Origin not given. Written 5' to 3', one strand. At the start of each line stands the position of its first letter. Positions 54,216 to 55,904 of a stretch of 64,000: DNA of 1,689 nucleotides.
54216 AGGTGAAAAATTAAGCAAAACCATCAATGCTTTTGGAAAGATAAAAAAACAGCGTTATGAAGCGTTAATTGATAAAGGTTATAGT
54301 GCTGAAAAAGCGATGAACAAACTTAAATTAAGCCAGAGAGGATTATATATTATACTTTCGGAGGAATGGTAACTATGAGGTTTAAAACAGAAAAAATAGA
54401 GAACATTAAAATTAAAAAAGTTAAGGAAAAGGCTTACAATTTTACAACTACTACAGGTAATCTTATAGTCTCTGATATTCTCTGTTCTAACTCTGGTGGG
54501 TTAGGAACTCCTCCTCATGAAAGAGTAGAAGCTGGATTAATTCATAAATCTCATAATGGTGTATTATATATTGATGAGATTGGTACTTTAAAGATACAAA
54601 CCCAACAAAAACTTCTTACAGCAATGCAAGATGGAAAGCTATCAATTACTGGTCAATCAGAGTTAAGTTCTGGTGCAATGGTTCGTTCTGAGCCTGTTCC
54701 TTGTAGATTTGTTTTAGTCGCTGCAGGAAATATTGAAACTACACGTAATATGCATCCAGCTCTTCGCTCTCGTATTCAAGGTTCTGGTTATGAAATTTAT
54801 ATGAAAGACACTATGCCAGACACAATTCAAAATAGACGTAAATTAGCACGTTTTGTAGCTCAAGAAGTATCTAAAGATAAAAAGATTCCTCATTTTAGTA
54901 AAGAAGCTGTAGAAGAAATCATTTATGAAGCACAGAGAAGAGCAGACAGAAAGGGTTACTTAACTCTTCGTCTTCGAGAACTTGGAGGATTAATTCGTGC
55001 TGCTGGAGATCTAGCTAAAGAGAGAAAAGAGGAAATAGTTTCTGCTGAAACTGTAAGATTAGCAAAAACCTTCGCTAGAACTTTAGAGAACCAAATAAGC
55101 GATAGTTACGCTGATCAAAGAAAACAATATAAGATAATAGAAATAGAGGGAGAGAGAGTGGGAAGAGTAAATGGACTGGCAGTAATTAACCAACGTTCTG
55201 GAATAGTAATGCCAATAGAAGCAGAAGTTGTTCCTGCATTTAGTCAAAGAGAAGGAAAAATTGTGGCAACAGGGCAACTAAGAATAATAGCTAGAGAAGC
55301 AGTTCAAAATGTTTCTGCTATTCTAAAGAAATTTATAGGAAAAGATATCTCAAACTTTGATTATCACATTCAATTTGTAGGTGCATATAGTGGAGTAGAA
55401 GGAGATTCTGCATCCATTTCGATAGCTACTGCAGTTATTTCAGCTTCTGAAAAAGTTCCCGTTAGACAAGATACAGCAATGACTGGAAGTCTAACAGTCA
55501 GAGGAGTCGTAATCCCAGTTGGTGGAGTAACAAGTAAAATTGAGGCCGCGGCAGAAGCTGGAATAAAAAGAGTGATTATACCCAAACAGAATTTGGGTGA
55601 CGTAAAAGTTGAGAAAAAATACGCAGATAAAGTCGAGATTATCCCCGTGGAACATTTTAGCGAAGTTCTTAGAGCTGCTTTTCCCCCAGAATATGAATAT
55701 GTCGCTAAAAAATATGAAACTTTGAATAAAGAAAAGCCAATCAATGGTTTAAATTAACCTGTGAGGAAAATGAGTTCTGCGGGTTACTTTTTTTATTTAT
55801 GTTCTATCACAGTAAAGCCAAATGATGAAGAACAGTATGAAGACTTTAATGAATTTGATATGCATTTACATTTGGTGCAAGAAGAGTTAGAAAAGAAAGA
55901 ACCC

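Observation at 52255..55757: LonB protease gene carrying a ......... intein with non-canonical ends and an internal -1 frameshift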

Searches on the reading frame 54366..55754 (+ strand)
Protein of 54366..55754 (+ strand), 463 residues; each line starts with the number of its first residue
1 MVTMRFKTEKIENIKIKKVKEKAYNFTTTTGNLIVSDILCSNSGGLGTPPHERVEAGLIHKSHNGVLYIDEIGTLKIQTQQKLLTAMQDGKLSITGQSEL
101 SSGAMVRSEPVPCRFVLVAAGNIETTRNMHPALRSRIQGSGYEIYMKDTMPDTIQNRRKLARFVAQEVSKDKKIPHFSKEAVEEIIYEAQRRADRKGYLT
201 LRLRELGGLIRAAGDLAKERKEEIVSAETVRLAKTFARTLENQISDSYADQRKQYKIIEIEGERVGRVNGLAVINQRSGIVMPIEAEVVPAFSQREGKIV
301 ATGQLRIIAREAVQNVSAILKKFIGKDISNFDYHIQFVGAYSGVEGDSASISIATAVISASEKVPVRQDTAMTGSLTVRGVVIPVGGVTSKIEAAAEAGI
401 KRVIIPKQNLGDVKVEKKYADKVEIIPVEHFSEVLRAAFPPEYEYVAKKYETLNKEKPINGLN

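Call 3: search_protein_families(library=pfam, proteins=[window:54366-55754:+], max_evalue=0.01)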
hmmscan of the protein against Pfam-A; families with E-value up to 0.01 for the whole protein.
window:54366-55754:+ (463 aa): 9 families
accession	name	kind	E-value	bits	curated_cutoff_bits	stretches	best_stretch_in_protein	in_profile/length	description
PF05362.19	Lon_C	-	2.9e-32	112.4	21.1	1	254-439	17-203/205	Lon protease (S16) C-terminal proteolytic domain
PF13541.12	ChlI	-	5.9e-10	39.5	27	1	297-409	10-121/121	Subunit ChlI of Mg-chelatase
PF00158.32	Sigma54_activat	-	4e-09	36.8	20.2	1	23-99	55-129/168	Sigma-54 interaction domain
PF20436.4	LonB_AAA-LID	-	1e-07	32.3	22.4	1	176-233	1-58/65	Archaeal LonB, AAA+ ATPase LID domain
PF01078.27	Mg_chelatase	-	5.4e-05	23.1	20.3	1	8-129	52-164/207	Magnesium chelatase, subunit ChlI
PF00493.29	MCM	-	0.00092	18.8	23.3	1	54-95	112-153/224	MCM P-loop domain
PF07728.20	AAA_5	-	0.0011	19.4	22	1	63-136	66-138/139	AAA domain (dynein-related subfamily)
PF05496.18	RuvB_N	-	0.0043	17.3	27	0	58-121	79-139/159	Holliday junction DNA helicase RuvB P-loop domain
PF17855.7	MCM_lid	-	0.0052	17.7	27.4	0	168-233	9-79/87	MCM AAA-lid domain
